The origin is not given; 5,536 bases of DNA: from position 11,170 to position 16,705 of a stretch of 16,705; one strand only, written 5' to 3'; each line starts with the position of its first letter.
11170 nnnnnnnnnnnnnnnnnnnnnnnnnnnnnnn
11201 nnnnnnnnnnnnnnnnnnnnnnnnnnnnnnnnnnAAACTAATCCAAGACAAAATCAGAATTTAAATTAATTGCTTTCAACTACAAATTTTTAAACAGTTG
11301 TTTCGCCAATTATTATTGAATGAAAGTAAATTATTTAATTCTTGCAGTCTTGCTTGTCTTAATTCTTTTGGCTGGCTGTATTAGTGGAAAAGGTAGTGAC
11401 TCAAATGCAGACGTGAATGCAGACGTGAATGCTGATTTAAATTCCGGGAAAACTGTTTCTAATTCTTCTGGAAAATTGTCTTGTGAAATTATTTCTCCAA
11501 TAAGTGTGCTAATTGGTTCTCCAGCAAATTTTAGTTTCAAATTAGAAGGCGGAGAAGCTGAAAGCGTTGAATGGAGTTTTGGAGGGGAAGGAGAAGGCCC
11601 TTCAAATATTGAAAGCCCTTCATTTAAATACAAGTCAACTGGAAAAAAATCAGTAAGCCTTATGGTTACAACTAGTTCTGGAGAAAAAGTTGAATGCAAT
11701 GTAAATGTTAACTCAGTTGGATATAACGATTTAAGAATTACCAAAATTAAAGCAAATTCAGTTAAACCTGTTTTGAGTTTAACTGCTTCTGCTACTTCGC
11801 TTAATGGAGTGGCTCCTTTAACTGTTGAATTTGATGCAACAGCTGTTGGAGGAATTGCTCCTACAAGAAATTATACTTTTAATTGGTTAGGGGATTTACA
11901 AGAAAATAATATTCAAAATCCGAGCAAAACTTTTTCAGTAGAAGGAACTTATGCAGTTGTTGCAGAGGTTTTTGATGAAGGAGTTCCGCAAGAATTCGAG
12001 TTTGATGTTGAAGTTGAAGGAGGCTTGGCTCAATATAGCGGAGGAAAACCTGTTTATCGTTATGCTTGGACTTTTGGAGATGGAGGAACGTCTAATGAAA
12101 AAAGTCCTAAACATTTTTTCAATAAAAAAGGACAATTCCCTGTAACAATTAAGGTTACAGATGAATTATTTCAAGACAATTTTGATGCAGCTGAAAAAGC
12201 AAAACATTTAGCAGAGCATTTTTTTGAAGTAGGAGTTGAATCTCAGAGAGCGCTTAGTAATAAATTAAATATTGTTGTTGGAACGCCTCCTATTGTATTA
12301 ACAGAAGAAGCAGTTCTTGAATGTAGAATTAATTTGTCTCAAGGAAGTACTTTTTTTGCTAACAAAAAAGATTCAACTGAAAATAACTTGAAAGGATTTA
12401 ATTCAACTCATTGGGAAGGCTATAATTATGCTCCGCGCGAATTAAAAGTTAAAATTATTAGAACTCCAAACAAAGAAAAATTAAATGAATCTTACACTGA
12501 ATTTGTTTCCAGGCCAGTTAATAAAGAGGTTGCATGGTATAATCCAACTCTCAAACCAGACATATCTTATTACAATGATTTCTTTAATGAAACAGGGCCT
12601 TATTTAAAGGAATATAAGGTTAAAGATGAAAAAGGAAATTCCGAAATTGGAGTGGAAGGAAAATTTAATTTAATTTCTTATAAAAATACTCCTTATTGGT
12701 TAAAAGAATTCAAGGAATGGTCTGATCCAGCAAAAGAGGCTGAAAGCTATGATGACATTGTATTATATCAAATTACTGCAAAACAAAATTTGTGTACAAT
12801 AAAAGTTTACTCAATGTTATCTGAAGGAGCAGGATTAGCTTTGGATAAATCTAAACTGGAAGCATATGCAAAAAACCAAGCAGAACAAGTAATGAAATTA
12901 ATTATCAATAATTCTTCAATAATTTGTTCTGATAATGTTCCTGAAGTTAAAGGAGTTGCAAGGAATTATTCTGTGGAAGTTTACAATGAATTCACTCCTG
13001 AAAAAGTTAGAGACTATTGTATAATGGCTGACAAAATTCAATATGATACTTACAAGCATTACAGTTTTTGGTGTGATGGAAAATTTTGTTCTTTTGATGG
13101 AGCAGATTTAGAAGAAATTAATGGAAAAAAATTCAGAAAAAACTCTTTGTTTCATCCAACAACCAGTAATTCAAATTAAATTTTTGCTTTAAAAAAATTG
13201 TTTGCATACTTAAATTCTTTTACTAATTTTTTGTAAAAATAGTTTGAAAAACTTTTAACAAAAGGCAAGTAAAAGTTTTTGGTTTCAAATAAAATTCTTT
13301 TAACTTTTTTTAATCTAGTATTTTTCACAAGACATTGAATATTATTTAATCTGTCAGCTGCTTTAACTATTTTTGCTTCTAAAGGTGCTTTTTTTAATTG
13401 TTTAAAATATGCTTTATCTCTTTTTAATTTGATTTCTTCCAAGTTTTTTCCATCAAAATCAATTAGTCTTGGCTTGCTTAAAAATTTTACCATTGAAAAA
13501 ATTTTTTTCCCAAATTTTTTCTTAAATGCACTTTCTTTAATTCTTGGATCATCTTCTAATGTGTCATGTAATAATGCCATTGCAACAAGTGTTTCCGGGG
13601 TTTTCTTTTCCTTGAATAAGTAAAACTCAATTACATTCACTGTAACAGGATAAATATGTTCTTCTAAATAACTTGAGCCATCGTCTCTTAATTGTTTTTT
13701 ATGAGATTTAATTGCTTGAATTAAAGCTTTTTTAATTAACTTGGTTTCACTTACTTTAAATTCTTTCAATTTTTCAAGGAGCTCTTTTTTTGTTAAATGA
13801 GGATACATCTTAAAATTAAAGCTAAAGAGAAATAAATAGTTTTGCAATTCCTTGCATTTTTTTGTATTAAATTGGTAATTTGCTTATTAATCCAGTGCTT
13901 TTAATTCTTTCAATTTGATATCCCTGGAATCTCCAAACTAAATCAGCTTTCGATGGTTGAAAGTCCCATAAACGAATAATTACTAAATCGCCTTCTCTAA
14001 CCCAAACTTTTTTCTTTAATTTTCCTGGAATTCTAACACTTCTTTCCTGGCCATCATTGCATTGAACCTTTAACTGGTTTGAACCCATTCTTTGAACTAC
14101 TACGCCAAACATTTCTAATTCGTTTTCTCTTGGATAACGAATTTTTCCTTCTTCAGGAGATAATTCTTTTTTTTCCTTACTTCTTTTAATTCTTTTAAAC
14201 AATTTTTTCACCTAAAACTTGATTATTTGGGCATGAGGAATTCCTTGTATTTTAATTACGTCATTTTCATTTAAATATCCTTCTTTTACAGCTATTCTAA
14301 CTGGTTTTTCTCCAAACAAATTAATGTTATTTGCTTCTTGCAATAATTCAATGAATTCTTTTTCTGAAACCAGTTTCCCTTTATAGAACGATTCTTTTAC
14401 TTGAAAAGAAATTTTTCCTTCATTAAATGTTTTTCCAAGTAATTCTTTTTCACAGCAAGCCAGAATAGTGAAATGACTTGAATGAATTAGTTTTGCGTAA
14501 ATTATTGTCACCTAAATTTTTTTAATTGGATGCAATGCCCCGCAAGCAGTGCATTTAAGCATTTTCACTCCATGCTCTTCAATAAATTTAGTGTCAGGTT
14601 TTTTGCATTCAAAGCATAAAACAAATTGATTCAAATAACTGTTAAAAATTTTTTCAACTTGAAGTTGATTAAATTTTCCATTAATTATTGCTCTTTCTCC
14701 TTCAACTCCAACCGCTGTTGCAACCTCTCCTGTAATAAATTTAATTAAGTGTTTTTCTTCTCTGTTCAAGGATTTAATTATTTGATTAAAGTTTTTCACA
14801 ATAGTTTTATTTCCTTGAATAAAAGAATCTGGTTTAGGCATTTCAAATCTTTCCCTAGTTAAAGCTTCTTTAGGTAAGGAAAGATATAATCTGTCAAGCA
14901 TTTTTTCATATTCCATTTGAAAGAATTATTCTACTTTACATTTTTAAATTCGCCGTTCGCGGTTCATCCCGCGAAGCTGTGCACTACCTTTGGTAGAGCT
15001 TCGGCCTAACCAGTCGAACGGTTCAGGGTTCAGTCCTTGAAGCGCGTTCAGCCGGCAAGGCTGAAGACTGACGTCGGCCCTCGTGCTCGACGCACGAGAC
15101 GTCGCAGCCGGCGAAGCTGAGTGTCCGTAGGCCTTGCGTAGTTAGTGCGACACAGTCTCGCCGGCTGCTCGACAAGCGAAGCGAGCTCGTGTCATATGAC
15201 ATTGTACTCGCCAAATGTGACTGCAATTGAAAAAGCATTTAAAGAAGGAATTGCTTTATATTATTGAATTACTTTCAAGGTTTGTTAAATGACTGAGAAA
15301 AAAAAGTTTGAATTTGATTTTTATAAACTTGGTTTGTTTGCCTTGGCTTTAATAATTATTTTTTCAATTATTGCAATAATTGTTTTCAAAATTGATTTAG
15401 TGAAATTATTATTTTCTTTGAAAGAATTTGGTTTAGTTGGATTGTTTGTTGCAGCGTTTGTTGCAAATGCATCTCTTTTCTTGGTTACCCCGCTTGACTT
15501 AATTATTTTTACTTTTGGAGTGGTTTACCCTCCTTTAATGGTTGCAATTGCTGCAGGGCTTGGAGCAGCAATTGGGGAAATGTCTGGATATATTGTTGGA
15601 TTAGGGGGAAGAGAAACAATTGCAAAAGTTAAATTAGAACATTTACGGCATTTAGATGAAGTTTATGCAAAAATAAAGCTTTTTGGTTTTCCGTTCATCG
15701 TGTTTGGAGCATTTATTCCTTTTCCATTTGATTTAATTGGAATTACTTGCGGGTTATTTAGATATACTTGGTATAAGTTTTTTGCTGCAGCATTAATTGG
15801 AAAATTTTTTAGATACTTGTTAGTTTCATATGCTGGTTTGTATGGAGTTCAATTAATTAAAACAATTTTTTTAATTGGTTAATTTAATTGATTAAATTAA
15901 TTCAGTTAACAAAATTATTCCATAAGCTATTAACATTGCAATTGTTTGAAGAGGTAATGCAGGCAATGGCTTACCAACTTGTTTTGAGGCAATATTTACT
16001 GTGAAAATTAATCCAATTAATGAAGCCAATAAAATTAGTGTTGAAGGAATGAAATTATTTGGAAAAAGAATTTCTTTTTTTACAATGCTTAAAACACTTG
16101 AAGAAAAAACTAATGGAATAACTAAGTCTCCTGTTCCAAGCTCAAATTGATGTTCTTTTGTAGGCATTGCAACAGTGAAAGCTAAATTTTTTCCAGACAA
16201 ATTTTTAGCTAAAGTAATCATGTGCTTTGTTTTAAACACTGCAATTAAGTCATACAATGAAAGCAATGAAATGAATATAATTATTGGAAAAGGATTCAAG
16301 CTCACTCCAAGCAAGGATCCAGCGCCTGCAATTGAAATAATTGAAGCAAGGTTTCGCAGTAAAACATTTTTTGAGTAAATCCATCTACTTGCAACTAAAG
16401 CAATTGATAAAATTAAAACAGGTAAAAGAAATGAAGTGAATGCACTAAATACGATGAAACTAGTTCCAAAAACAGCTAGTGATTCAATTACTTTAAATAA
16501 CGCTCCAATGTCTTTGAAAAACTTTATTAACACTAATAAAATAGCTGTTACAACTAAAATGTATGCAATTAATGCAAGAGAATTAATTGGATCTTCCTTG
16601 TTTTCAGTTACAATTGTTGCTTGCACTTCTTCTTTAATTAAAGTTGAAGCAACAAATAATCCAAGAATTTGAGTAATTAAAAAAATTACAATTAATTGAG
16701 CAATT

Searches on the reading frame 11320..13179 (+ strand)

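Call 7: search_protein_families(library=pfam, proteins=[window:11320-13179:+], max_evalue=0.001)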
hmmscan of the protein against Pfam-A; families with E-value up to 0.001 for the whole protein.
window:11320-13179:+ (619 aa): 2 families
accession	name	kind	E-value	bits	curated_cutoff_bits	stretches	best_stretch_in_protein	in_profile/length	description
PF18911.6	PKD_4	-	2.2e-21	76.2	27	1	239-282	28-71/85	PKD domain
PF00801.26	PKD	-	1.4e-13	51.1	23.5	1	244-283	28-69/80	PKD domain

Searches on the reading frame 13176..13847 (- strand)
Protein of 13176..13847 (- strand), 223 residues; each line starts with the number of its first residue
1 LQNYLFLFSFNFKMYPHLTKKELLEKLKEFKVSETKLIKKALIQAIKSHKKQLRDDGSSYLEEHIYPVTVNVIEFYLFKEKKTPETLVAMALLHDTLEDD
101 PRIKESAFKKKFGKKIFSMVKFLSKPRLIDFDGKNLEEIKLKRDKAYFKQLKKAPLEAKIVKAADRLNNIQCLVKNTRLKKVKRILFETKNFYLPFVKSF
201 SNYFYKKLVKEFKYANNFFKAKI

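Call 7: search_protein_families(library=pfam, proteins=[window:13176-13847:-], max_evalue=0.001)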
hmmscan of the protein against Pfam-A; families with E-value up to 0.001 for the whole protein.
window:13176-13847:- (223 aa): 2 families
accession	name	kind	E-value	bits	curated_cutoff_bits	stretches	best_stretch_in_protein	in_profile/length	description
PF13328.12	HD_4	-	4.4e-10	40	27.2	1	41-196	1-149/156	HD domain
PF01966.28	HD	-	3.5e-05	24.5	22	1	82-169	22-115/116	HD domain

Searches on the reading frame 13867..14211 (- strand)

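Call 7: search_protein_families(library=pfam, proteins=[window:13867-14211:-], max_evalue=0.001)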
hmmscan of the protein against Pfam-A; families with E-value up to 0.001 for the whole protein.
window:13867-14211:- (114 aa): 1 family
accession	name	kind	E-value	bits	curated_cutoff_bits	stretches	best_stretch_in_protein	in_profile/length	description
PF01176.25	eIF-1a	-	1.9e-21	75.9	30.2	1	33-94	2-64/64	Translation initiation factor 1A / IF-1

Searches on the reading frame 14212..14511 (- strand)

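Call 7: search_protein_families(library=pfam, proteins=[window:14212-14511:-], max_evalue=0.001)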
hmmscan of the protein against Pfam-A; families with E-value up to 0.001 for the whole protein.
window:14212-14511:- (99 aa): 1 family
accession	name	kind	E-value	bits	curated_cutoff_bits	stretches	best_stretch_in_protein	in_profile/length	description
PF04242.18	DUF424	-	1.1e-27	96.6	25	1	15-98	8-91/92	Protein of unknown function (DUF424)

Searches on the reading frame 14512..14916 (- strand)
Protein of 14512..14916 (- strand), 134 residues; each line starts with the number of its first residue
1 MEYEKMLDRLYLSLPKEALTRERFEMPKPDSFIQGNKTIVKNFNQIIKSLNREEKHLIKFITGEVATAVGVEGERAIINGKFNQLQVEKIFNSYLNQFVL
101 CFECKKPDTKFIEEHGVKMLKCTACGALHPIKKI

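Call 7: search_protein_families(library=pfam, proteins=[window:14512-14916:-], max_evalue=0.001)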
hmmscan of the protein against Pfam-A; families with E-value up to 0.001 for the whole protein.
window:14512-14916:- (134 aa): 1 family
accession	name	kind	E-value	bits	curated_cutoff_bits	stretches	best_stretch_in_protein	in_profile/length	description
PF01873.23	eIF-5_eIF-2B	-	1.8e-35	121.8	27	1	20-127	7-116/117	Domain found in IF2B/IF5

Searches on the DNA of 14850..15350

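Call 49: search_rna_families(source=window, start=14850, end=15350, threshold=evalue, max_evalue=1)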
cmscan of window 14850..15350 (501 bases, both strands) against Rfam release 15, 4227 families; matches with E-value up to 1: 0.
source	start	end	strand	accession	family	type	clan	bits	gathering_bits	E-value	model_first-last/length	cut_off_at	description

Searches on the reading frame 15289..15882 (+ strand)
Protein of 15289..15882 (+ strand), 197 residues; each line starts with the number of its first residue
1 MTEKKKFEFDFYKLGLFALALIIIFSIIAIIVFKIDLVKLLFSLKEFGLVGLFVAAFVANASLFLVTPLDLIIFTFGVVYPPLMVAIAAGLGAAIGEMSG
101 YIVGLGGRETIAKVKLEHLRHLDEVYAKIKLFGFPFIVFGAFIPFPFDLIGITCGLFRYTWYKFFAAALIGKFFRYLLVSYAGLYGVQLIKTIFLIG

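Call 7: search_protein_families(library=pfam, proteins=[window:15289-15882:+], max_evalue=0.001)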
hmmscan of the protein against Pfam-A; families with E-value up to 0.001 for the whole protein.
window:15289-15882:+ (197 aa): 1 family
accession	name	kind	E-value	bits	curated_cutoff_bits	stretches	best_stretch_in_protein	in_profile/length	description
PF09335.16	VTT_dom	-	2.4e-17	64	33.9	1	68-183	2-121/123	VTT domain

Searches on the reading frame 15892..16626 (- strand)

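Call 7: search_protein_families(library=pfam, proteins=[window:15892-16626:-], max_evalue=0.001)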
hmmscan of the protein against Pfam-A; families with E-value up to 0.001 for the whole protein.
window:15892-16626:- (244 aa): 1 family
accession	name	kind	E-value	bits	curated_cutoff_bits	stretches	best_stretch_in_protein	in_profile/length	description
PF06550.16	SPP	-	7.5e-18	65.4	23.9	1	7-237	26-276/283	Signal-peptide peptidase, presenilin aspartyl protease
